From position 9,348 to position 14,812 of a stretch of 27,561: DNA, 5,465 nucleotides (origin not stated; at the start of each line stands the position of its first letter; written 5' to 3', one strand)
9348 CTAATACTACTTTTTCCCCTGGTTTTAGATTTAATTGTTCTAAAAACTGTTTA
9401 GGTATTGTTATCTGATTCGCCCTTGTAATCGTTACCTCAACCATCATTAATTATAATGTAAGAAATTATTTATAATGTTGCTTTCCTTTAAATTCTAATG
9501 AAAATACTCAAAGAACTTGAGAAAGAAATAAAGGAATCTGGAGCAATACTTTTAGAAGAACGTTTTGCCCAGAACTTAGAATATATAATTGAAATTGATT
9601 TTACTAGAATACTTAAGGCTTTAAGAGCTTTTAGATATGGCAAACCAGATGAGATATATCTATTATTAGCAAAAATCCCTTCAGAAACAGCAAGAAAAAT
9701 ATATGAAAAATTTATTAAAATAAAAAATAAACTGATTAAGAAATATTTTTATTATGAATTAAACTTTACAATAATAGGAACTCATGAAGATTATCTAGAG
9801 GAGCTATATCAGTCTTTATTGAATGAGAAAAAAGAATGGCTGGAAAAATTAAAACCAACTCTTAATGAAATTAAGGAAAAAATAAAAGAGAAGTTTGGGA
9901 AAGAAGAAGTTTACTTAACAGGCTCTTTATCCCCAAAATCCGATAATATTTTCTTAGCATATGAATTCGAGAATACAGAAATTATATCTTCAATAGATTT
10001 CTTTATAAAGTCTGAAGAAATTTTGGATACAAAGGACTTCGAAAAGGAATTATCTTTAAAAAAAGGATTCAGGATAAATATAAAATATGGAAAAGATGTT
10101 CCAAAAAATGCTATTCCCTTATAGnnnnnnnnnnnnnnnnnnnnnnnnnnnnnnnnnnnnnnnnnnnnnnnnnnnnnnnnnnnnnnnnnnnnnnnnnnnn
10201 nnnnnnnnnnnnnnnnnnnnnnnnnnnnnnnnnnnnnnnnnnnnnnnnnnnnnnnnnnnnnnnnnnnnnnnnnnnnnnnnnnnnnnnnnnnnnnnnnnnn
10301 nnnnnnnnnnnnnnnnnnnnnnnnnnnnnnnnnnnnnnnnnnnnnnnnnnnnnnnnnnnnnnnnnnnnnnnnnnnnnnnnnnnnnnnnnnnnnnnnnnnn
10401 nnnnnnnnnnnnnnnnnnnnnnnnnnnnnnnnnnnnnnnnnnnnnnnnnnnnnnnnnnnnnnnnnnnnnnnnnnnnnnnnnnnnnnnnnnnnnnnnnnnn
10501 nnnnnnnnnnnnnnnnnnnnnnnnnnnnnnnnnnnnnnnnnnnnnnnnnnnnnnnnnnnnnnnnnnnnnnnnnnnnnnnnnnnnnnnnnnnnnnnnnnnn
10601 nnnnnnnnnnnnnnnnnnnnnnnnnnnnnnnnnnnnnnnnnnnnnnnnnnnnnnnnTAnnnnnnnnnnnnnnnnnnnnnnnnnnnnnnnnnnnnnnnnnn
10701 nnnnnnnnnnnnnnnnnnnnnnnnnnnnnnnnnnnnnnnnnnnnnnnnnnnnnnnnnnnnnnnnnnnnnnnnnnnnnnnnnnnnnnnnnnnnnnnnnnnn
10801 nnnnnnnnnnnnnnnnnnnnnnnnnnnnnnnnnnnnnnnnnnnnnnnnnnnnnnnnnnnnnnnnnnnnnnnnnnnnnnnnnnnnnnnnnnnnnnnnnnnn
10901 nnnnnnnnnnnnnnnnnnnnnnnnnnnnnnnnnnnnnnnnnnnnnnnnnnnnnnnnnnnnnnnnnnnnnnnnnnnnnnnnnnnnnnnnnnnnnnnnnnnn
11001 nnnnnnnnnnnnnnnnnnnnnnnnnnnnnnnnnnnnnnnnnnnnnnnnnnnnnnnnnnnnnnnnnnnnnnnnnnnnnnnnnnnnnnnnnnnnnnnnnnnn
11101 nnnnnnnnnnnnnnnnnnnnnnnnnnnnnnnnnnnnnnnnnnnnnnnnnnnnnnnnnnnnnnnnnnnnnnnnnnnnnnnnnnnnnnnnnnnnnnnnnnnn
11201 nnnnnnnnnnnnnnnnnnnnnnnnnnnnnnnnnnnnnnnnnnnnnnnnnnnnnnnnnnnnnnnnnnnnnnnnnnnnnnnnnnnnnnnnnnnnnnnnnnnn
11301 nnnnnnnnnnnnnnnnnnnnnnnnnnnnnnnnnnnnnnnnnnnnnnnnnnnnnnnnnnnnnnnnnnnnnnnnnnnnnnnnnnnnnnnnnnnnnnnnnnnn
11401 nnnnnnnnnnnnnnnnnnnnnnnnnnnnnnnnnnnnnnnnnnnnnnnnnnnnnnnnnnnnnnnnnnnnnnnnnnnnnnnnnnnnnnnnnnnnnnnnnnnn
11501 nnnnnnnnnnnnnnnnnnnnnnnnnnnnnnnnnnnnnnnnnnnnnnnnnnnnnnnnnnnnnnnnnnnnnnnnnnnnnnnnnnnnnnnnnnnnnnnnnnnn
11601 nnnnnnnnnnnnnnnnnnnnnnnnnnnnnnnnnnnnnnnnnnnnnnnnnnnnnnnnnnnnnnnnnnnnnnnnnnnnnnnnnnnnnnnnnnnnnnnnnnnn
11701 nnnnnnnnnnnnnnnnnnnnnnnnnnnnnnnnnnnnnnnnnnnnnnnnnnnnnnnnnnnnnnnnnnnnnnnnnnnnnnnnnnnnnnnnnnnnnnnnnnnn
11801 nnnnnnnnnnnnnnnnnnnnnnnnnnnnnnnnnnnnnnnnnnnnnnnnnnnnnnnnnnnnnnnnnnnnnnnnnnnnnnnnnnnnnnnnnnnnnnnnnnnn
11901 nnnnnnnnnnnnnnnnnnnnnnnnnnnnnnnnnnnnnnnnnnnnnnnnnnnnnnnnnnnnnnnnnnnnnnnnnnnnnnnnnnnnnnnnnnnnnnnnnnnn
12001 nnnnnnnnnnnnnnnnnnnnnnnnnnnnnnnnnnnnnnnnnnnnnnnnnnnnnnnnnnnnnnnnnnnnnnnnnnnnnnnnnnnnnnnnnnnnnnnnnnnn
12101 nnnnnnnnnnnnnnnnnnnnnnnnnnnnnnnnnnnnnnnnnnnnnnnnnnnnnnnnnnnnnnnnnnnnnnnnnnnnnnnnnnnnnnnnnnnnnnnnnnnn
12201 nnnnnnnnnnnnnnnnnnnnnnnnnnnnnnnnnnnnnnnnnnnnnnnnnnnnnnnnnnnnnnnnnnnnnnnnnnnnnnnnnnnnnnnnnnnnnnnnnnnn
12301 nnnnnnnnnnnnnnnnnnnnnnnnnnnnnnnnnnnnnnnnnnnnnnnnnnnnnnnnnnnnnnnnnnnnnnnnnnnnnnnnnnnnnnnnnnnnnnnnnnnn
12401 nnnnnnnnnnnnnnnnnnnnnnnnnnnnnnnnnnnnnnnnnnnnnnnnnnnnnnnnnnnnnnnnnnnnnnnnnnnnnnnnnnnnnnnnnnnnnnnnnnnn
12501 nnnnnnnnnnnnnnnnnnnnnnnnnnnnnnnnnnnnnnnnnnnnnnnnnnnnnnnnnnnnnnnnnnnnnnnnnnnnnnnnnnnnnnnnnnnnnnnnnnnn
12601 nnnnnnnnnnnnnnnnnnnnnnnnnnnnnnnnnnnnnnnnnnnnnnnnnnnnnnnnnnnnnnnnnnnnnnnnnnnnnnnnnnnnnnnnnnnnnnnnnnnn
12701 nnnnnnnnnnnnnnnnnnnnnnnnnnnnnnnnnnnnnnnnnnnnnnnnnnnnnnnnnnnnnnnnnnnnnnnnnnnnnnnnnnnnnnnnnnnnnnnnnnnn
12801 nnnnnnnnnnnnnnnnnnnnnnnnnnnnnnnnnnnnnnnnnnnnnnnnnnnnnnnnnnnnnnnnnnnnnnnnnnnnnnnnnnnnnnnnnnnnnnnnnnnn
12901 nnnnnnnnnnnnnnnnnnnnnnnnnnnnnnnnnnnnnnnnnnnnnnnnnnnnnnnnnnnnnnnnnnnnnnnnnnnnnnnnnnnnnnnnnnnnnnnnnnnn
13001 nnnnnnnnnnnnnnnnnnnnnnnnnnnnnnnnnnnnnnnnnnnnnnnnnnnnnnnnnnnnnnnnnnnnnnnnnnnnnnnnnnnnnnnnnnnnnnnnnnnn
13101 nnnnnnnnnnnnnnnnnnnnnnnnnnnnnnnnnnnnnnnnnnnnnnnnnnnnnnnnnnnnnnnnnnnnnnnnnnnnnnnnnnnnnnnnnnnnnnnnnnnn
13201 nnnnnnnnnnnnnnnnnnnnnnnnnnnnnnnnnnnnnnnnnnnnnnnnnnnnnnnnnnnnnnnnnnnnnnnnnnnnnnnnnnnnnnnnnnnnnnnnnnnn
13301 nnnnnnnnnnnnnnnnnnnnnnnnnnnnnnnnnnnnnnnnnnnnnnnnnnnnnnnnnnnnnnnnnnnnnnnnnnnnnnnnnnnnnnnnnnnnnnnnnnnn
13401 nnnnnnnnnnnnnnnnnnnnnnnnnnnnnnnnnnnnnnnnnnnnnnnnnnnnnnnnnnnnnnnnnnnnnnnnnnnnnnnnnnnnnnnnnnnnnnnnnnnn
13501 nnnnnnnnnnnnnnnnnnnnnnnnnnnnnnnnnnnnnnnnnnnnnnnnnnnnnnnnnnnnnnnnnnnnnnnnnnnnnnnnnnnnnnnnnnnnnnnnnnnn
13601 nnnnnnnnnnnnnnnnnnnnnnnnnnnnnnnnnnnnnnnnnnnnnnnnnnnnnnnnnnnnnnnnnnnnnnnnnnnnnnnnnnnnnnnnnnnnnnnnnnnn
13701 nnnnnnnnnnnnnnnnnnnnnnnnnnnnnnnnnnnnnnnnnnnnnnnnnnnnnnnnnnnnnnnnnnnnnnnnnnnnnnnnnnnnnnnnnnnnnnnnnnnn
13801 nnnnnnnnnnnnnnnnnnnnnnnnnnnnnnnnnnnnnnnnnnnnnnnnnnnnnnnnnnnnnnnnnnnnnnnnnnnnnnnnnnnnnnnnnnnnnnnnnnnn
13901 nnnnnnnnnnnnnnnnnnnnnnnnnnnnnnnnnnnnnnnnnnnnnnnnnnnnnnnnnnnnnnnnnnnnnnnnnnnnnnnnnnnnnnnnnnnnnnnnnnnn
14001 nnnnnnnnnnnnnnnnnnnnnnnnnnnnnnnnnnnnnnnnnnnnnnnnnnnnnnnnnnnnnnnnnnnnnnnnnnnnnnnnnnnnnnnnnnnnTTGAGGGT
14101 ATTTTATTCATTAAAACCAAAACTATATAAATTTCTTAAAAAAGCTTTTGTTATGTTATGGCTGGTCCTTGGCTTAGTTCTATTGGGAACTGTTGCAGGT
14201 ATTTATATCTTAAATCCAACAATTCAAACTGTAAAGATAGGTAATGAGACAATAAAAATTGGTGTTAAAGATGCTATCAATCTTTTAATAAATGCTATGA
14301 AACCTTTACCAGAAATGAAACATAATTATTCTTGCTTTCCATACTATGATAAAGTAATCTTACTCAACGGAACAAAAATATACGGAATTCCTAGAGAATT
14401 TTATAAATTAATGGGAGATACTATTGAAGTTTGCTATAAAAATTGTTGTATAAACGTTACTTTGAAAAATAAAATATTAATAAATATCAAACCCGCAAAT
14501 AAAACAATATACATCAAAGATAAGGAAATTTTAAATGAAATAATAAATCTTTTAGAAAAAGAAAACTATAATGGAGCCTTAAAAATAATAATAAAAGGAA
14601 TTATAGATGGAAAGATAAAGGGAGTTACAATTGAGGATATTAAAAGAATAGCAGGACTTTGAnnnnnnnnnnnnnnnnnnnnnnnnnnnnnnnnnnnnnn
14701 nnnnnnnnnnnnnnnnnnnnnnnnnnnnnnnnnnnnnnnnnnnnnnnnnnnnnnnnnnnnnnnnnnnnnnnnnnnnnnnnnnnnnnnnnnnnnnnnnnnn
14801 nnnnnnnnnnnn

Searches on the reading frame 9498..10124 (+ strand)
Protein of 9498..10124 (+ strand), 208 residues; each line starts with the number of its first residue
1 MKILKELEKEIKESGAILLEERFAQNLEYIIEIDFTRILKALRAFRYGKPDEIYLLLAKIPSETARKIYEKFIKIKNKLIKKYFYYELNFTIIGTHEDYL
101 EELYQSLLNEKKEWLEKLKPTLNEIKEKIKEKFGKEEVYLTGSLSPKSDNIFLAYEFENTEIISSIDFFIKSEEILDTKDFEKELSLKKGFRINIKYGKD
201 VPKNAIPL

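Call 47: search_protein_families(library=pfam, max_evalue=0.01, proteins=[window:9498-10124:+])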
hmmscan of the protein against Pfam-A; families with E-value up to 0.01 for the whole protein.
window:9498-10124:+ (208 aa): 0 families

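Call 55: search_protein_families(library=pfam, max_evalue=10, proteins=[window:9498-10124:+])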
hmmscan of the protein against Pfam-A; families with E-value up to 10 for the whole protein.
window:9498-10124:+ (208 aa): 4 families
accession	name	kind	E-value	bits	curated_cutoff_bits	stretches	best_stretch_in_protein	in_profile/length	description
PF21662.3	WipA_N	-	0.027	15.4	27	1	93-134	50-88/105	WipA, alpha-helical hairpin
PF11101.13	DUF2884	-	0.031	14.4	30.6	1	98-142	78-123/228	Protein of unknown function (DUF2884)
PF10678.14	DUF2492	-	0.19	12.4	27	1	121-145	20-44/77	Protein of unknown function (DUF2492)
PF01909.29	NTP_transf_2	-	0.63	10.9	21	1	122-144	1-23/93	Nucleotidyltransferase domain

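Call 72: search_protein_families(library=ncbifam, max_evalue=1, proteins=[window:9498-10124:+])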
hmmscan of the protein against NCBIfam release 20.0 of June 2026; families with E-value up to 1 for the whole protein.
window:9498-10124:+ (208 aa): 0 families

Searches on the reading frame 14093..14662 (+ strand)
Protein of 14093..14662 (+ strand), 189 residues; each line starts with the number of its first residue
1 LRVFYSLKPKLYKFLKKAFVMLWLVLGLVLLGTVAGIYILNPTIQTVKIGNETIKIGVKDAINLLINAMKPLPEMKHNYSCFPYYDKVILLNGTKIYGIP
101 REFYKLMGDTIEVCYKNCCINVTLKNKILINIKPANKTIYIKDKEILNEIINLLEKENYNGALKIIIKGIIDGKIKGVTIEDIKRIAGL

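Call 47: search_protein_families(library=pfam, max_evalue=0.01, proteins=[window:14093-14662:+])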
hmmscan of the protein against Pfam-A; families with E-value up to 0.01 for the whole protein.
window:14093-14662:+ (189 aa): 0 families

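Call 55: search_protein_families(library=pfam, max_evalue=10, proteins=[window:14093-14662:+])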
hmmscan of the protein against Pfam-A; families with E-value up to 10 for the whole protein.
window:14093-14662:+ (189 aa): 0 families

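Call 72: search_protein_families(library=ncbifam, max_evalue=1, proteins=[window:14093-14662:+])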
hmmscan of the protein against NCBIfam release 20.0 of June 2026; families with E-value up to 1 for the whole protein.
window:14093-14662:+ (189 aa): 3 families
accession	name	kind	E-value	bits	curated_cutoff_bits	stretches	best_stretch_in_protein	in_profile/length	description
NF009406.0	PRK12767.1-5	equivalog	0.0035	16.5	271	1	115-166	203-254/327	carbamoyl phosphate synthase-like protein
NF005816.0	PRK07682.1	equivalog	0.0094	14.6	620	1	54-158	95-196/390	aminotransferase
NF009951.1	PRK13415.1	equivalog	0.023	14.5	242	1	41-65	117-141/219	flagella biosynthesis regulatory protein FliZ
